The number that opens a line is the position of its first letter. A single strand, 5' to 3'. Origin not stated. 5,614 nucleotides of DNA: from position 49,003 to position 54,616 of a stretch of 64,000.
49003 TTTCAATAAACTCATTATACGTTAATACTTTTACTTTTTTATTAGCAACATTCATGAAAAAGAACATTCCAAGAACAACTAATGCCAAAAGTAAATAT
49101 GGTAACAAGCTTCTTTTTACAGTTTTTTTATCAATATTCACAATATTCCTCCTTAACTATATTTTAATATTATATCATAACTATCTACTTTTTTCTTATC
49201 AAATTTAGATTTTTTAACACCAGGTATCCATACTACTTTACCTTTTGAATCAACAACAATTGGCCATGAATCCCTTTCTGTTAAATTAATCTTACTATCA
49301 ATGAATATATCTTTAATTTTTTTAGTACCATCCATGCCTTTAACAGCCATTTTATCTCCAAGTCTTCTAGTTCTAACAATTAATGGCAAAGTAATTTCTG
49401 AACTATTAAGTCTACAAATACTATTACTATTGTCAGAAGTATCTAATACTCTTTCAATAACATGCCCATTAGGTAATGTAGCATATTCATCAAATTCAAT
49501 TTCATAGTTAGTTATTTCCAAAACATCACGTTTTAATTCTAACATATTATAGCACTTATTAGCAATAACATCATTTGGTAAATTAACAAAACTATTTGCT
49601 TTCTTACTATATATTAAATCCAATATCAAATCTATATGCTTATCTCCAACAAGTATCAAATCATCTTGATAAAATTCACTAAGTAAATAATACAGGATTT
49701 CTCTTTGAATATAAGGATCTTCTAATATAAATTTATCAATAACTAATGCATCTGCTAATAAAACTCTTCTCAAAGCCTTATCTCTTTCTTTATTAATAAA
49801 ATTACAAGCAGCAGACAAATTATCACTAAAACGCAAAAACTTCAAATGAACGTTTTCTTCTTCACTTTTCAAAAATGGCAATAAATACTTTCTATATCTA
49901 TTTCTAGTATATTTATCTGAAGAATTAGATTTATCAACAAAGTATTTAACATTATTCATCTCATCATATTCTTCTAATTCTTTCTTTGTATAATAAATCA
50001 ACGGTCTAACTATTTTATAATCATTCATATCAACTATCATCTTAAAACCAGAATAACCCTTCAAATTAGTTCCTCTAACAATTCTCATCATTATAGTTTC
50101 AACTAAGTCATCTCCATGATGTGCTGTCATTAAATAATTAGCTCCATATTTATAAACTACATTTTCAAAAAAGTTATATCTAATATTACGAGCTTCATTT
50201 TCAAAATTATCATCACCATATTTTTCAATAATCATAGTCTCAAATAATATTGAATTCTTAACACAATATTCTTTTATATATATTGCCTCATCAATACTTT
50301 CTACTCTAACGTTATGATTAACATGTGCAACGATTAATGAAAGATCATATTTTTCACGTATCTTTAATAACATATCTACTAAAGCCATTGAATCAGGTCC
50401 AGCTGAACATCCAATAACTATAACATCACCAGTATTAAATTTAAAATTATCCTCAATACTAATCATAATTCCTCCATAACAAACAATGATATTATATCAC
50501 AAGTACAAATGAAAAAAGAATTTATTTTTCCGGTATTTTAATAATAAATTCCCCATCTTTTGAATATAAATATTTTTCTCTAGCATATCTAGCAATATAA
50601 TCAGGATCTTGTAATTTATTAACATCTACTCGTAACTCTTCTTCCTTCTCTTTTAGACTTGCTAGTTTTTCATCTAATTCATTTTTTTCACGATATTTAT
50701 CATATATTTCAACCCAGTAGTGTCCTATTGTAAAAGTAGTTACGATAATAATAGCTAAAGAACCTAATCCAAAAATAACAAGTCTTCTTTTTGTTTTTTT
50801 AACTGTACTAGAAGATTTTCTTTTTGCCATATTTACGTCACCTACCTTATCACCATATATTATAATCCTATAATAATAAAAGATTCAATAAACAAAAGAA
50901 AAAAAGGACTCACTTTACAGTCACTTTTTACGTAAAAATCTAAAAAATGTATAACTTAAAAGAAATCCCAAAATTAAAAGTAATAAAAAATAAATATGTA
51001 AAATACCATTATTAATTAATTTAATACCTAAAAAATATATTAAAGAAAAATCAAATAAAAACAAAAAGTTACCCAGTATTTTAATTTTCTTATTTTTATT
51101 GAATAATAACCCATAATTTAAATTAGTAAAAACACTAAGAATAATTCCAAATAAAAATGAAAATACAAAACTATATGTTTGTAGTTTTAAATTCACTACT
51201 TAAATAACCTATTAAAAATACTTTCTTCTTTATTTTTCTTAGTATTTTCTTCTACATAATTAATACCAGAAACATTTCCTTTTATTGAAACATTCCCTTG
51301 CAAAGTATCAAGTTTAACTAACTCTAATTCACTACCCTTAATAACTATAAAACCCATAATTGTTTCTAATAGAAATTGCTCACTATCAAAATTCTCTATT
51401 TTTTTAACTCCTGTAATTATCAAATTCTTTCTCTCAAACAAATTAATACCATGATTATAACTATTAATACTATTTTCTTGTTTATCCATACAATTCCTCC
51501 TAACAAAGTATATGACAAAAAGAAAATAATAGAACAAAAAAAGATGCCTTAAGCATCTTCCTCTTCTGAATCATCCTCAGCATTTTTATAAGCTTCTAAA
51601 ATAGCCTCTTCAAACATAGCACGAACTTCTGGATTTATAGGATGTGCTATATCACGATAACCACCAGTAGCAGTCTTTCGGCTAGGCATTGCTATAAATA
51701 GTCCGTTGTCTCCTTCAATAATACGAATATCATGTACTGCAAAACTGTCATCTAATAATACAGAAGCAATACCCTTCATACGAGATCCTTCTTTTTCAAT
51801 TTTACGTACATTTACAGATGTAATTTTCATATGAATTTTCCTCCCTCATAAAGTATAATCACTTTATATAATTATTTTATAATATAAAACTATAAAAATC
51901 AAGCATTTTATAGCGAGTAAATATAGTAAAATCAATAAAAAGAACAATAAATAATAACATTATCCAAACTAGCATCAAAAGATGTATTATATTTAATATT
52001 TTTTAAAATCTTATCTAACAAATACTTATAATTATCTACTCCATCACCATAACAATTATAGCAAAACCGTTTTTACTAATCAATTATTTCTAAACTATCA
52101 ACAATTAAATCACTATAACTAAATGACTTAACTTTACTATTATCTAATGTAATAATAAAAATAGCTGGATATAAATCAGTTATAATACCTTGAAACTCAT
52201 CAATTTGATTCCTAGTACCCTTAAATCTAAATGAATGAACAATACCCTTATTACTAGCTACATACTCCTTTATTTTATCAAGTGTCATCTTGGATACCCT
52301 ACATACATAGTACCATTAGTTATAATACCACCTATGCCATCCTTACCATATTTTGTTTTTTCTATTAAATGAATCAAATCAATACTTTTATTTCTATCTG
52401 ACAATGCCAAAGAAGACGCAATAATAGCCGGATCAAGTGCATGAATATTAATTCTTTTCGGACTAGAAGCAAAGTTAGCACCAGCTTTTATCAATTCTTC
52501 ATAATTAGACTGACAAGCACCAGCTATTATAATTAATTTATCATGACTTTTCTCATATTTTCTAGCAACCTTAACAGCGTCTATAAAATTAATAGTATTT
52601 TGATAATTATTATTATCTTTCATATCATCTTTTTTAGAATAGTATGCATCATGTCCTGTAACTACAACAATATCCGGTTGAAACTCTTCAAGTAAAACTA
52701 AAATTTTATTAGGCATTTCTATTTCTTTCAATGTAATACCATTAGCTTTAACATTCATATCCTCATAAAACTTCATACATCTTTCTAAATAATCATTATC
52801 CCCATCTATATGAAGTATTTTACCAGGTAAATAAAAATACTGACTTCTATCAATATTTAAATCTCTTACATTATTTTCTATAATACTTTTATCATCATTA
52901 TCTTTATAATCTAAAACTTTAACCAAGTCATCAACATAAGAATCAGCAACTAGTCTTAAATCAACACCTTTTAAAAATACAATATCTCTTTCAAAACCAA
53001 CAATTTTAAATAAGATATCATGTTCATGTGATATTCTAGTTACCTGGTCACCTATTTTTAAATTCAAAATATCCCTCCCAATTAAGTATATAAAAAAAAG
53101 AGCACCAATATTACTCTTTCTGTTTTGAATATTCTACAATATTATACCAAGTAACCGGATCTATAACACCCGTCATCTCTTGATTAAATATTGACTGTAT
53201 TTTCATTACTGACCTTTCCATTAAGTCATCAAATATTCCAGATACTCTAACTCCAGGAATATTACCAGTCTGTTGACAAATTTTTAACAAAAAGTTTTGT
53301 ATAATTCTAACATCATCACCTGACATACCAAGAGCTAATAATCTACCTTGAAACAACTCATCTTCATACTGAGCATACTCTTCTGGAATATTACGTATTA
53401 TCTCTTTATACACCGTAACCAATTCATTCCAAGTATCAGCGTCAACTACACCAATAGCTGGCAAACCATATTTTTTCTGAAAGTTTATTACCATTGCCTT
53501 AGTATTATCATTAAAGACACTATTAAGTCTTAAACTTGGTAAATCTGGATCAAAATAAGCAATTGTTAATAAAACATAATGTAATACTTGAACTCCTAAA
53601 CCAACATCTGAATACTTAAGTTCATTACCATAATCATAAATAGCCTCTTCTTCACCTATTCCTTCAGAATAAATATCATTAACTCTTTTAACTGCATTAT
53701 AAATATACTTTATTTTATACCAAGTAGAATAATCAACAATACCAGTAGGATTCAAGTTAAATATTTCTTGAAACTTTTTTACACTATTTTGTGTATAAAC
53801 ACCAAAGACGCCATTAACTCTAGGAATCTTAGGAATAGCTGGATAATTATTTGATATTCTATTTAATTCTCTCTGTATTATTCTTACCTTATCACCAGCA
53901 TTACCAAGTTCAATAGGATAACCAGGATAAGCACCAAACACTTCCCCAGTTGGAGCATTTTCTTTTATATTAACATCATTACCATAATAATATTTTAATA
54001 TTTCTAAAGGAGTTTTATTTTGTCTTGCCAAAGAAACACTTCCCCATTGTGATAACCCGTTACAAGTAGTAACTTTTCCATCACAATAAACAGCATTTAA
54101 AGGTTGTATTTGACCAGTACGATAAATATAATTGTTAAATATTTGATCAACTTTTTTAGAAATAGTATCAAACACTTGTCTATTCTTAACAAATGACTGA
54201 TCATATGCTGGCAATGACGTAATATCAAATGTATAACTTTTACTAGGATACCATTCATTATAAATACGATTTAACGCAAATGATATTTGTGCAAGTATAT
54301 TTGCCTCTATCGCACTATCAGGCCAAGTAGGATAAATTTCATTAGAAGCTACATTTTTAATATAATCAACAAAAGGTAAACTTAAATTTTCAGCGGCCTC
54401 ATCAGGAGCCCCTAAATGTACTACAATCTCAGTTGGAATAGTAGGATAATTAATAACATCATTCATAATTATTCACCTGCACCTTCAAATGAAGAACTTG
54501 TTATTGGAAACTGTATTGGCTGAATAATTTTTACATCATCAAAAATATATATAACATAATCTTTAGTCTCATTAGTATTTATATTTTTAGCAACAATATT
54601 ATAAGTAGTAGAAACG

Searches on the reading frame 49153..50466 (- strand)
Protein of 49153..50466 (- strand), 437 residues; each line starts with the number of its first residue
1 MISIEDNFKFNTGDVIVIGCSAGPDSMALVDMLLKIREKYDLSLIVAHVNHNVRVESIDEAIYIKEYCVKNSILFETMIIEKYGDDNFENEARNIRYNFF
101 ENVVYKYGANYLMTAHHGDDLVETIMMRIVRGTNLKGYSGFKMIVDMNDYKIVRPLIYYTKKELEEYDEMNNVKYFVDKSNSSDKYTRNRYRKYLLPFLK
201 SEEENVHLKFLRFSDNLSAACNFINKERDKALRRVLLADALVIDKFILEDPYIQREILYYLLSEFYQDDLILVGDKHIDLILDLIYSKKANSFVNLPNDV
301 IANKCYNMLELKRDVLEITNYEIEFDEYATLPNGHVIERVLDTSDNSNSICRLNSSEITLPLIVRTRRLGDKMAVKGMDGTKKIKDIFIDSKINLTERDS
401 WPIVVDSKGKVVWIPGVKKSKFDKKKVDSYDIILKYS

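Call 23: search_protein_families(library=pfam, proteins=[window:49153-50466:-], max_evalue=0.00001)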
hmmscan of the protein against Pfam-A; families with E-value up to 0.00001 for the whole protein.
window:49153-50466:- (437 aa): 2 families
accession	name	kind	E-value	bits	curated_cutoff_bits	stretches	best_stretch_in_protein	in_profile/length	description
PF01171.26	ATP_bind_3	-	5.8e-55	186.3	27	1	16-193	2-181/182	PP-loop family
PF11734.13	TilS_C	-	2.3e-14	53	22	1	362-423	1-61/74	TilS substrate C-terminal domain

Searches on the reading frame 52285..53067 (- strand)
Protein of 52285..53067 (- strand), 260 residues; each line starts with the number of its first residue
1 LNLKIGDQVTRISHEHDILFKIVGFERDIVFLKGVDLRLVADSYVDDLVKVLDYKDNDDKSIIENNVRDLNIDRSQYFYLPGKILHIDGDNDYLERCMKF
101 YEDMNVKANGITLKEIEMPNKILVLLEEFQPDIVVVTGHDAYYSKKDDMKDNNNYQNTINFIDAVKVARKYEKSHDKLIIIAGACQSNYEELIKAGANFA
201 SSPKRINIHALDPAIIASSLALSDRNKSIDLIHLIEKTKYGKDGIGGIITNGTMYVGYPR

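Call 23: search_protein_families(library=pfam, proteins=[window:52285-53067:-], max_evalue=0.00001)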
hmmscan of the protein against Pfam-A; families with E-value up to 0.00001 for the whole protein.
window:52285-53067:- (260 aa): 1 family
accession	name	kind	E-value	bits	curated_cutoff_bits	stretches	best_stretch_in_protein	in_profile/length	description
PF05582.17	Peptidase_U57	-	1e-90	304.3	25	1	4-259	1-280/280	YabG peptidase U57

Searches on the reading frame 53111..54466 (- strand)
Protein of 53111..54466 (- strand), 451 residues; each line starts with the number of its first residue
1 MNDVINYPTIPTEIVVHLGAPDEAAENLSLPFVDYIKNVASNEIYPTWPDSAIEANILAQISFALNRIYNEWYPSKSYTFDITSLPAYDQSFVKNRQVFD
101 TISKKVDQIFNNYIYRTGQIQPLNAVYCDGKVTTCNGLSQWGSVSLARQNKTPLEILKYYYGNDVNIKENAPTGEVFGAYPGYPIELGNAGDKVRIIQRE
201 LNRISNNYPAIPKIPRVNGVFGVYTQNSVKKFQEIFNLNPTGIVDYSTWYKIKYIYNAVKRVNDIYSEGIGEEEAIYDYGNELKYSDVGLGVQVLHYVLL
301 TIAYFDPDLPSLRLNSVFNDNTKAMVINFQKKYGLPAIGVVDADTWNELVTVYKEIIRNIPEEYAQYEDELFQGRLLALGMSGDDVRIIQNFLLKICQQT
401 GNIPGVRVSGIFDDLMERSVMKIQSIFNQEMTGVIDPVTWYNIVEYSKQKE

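Call 3: search_protein_families(library=pfam, proteins=[window:53111-54466:-], max_evalue=1)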
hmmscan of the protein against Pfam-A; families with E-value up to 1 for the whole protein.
window:53111-54466:- (451 aa): 4 families
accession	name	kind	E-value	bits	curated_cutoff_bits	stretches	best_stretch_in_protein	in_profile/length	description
PF01471.23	PG_binding_1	-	6.4e-31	106.8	23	3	191-251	2-56/57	Putative peptidoglycan binding domain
PF08486.15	SpoIID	-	0.0022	19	23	1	29-96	10-71/97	Stage II sporulation protein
PF03480.18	DctP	-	0.053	13.3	23.4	1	332-372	202-242/286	Bacterial extracellular solute-binding protein, family 7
PF21180.3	TOP6A-Spo11_Toprim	-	0.093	13.2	24.1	1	321-354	37-72/170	Topoisomerase 6 subunit A/Spo11, Toprim domain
